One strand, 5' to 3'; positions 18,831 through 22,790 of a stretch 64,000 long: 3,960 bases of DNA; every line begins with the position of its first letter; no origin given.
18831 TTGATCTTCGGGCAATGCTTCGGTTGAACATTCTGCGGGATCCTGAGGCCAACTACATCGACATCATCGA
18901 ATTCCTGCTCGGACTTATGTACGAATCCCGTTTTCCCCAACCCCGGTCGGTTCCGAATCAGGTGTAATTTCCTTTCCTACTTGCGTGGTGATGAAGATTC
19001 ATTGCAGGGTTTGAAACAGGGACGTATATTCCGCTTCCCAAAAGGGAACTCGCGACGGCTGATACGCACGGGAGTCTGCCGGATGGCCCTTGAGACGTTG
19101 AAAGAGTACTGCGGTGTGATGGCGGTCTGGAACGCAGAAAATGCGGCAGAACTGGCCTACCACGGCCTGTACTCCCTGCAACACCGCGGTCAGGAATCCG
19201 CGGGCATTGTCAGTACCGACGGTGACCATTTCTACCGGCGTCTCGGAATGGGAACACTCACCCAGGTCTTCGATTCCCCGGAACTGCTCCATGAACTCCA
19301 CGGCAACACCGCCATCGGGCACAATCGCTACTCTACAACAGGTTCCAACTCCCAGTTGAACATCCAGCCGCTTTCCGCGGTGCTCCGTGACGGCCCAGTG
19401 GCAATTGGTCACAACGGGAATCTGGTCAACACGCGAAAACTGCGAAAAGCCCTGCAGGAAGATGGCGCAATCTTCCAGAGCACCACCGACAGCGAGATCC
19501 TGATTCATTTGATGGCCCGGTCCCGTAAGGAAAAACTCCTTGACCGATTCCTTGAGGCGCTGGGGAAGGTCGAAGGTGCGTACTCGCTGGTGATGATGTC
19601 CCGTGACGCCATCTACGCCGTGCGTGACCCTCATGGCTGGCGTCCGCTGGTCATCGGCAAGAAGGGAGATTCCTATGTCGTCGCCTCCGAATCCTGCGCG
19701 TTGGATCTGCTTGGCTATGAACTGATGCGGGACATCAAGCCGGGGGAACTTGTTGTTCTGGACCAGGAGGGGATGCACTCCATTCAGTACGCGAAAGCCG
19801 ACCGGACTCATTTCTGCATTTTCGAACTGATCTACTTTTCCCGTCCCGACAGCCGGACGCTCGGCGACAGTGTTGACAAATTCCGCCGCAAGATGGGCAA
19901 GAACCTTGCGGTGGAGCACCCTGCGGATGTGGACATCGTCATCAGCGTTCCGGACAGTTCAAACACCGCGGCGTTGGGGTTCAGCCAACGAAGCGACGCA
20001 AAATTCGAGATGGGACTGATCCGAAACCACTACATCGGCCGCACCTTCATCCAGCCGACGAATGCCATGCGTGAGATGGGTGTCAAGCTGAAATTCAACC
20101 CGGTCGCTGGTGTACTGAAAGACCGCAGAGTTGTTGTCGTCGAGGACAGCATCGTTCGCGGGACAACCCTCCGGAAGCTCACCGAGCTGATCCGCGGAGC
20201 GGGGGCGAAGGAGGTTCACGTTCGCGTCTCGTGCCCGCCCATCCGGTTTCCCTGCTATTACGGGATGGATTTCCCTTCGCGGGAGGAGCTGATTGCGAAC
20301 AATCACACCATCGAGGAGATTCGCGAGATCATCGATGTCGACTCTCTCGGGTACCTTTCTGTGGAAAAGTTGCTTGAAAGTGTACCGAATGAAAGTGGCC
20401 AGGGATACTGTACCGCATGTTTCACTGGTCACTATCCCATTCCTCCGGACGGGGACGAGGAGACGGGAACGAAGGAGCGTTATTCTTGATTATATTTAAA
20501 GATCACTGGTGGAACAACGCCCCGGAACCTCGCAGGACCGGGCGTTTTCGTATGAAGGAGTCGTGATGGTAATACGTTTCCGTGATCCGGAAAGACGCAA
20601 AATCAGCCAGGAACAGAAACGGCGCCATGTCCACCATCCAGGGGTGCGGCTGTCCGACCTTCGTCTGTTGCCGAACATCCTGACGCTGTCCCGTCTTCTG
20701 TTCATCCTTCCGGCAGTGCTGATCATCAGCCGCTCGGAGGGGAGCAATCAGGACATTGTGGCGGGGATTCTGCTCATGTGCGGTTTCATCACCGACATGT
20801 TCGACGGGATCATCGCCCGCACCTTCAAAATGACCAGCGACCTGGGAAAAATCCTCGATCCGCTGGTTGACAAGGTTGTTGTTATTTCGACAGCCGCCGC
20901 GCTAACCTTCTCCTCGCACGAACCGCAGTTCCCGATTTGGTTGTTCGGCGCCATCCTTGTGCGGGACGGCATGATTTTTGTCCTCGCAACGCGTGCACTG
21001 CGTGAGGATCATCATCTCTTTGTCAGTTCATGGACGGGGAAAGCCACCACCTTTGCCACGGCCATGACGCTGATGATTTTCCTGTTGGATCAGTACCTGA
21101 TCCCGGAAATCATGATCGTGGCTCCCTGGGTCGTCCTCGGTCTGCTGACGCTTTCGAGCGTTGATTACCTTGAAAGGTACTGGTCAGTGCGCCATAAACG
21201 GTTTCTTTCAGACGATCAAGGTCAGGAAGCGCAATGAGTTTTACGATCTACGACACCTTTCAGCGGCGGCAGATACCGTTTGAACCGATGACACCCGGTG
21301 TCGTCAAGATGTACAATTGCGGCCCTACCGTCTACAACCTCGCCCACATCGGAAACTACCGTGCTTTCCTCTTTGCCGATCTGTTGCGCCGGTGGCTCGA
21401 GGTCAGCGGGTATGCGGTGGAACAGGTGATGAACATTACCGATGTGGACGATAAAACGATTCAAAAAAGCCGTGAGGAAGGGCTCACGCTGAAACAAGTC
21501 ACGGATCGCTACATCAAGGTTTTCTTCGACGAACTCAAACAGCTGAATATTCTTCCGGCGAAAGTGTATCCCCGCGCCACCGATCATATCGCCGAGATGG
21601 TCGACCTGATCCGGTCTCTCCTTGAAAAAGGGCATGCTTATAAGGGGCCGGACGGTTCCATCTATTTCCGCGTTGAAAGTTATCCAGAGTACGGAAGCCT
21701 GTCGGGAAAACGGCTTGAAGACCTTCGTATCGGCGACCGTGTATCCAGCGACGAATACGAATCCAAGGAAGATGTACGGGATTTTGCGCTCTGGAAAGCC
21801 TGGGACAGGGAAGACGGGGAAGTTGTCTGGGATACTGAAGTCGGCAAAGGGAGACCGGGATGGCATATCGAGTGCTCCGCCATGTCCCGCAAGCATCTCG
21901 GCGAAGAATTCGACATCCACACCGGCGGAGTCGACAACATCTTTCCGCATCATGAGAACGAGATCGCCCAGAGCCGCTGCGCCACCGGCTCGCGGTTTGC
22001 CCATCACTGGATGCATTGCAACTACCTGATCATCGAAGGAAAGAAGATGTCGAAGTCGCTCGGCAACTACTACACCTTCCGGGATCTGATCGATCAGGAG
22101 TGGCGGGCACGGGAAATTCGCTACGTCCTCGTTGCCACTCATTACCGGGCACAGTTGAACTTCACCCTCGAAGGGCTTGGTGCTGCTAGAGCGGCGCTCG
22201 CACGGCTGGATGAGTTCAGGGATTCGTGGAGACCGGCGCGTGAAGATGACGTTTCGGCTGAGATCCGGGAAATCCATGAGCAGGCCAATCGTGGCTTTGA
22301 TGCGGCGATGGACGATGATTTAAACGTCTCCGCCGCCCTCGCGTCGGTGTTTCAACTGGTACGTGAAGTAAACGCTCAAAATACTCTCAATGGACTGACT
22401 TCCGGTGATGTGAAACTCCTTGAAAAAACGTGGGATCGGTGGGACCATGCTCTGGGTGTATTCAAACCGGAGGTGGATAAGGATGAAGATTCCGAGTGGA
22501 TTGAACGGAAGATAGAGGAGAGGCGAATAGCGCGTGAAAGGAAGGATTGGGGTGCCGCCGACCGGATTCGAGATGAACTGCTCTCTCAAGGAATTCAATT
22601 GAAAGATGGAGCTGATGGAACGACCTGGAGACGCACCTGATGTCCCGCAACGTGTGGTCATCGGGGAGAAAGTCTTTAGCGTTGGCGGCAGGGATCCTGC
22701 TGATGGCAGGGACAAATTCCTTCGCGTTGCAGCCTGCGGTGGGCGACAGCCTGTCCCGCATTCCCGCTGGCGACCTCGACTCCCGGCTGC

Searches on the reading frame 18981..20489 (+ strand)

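Call 8: search_protein_families(library=ncbifam, proteins=[window:18981-20489:+])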
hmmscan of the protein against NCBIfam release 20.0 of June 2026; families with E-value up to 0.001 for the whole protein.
window:18981-20489:+ (502 aa): 11 families
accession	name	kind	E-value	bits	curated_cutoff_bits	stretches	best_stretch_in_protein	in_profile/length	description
TIGR01134.1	purF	equivalog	2.2e-155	518.3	350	1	44-486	1-432/432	amidophosphoribosyltransferase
NF001484.0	PRK00331.1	subfamily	5.7e-35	120.8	381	1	44-271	2-227/601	isomerizing glutamine--fructose-6-phosphate transaminase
TIGR01135.1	glmS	equivalog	7.2e-31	107.3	418.05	1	44-269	1-223/607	glutamine--fructose-6-phosphate transaminase (isomerizing)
TIGR01536.1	asn_synth_AEB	equivalog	1.4e-19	70.5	267.1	1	44-242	1-167/517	asparagine synthase (glutamine-hydrolyzing)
NF006949.0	PRK09431.1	equivalog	2.3e-12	46.2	499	1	109-275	43-196/554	asparagine synthase B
TIGR03108.1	eps_aminotran_1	hypoth_equivalog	7.3e-08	31.5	816.9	1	110-241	44-166/628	XrtA/PEP-CTERM system amidotransferase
TIGR03104.1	trio_amidotrans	equivalog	5.7e-07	28.1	570.1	1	107-241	40-165/589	N-acetylglutaminylglutamine amidotransferase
NF005592.0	PRK07322.1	subfamily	0.00028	20.3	143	1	294-412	32-151/180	adenine phosphoribosyltransferase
NF006605.0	PRK09162.1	equivalog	0.00041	19.8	181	1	368-416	86-133/183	hypoxanthine-guanine phosphoribosyltransferase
TIGR01251.1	ribP_PPkin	subfamily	0.00053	19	113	1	370-420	199-249/309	ribose-phosphate diphosphokinase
NF002320.0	PRK01259.1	subfamily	0.00063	19.2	297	1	371-467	204-299/316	ribose-phosphate diphosphokinase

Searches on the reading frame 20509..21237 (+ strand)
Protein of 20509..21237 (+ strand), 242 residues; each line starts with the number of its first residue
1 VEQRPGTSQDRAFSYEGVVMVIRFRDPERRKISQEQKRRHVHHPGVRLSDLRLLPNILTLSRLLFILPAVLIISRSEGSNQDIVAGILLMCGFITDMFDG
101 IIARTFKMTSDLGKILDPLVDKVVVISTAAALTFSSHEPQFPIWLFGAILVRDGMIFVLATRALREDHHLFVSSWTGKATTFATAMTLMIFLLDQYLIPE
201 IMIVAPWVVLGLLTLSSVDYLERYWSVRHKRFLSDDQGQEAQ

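Call 8: search_protein_families(library=ncbifam, proteins=[window:20509-21237:+])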
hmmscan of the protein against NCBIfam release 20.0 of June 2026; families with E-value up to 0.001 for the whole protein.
window:20509-21237:+ (242 aa): 9 families
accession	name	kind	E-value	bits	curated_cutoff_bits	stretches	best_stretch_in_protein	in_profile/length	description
TIGR00560.1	pgsA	equivalog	2e-22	80.5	109.1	1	54-226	3-178/183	CDP-diacylglycerol--glycerol-3-phosphate 3-phosphatidyltransferase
NF053678.1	ClpnSynClsA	equivalog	1.3e-17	64.6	240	1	54-195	5-140/180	cardiolipin synthase ClsA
NF008090.0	PRK10832.1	equivalog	2.7e-12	47.1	304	1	54-223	5-174/182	CDP-diacylglycerol--glycerol-3-phosphate 3-phosphatidyltransferase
TIGR04217.1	archae_ser_T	exception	8.3e-10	38.8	200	1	54-221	9-169/221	archaetidylserine synthase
NF040950.1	archin_ph_syn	equivalog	1.1e-09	38.4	180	1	46-151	17-117/191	archaetidylinositol phosphate synthase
TIGR00473.1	pssA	equivalog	3.3e-08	33.8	107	1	84-220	22-152/153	CDP-diacylglycerol--serine O-phosphatidyltransferase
NF052561.1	PIPSynBT1523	equivalog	6.7e-05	22.7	350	1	50-123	22-101/232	hypothetical protein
NF045883.1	PIPSynth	equivalog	0.00011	21.9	170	1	46-134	16-101/197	phosphatidylinositol phosphate synthase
NF041135.1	IPPtranDIPPsyn_Thcocales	equivalog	0.00013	21.1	580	1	53-149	250-341/419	bifunctional L-myo-inositol-1-phosphate cytidylyltransferase/CDP-L-myo-inositol myo-inositolphosphotransferase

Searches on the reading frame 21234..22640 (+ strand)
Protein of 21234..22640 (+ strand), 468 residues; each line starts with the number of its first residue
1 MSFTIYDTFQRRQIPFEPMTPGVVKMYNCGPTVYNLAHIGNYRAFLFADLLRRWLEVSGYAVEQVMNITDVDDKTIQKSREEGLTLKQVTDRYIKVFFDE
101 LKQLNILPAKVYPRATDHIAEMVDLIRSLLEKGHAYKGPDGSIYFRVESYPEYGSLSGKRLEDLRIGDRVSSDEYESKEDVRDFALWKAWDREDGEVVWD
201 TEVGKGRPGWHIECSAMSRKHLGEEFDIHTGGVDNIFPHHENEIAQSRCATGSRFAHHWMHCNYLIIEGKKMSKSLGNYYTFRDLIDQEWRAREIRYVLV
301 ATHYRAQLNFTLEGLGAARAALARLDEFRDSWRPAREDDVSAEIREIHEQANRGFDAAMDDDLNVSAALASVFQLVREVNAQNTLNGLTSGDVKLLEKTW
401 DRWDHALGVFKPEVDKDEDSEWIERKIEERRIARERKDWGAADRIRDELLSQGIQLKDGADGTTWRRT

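Call 8: search_protein_families(library=ncbifam, proteins=[window:21234-22640:+])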
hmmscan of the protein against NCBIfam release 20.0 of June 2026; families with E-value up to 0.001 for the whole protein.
window:21234-22640:+ (468 aa): 9 families
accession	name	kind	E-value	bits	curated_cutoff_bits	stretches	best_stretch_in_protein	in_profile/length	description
TIGR00435.1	cysS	equivalog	1.1e-146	489.6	340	1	4-467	2-465/466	cysteine--tRNA ligase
NF011108.0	PRK14536.1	equivalog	4.2e-123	411.7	780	1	1-468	1-490/490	cysteine--tRNA ligase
NF011107.0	PRK14534.1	equivalog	2.1e-79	267.8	744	1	24-467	22-480/481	cysteine--tRNA ligase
TIGR03447.1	mycothiol_MshC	equivalog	6.1e-77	259.2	485.1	1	3-383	18-389/411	cysteine--1-D-myo-inosityl 2-amino-2-deoxy-alpha-D-glucopyranoside ligase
TIGR00398.1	metG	equivalog_domain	1.5e-15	57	336.35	2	35-138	12-116/530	methionine--tRNA ligase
NF008900.0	PRK12267.1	equivalog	3.1e-11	42.5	598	1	36-144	18-127/648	methionine--tRNA ligase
NF001100.0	PRK00133.1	equivalog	1e-06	27.6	587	0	254-312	313-372/676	methionine--tRNA ligase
NF008957.0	PRK12300.1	subfamily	4.9e-06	24.8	677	1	263-340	618-695/946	leucine--tRNA ligase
TIGR00395.1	leuS_arch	equivalog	0.00022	19.4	648.5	1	264-363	613-708/938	leucine--tRNA ligase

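Call 45: find_encoding_contigs(protein=window:21234-22640:+, flank=10000, max_places=4)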
Protein window:21234-22640:+ (468 aa): no gene with exactly this product is on record in the collection.
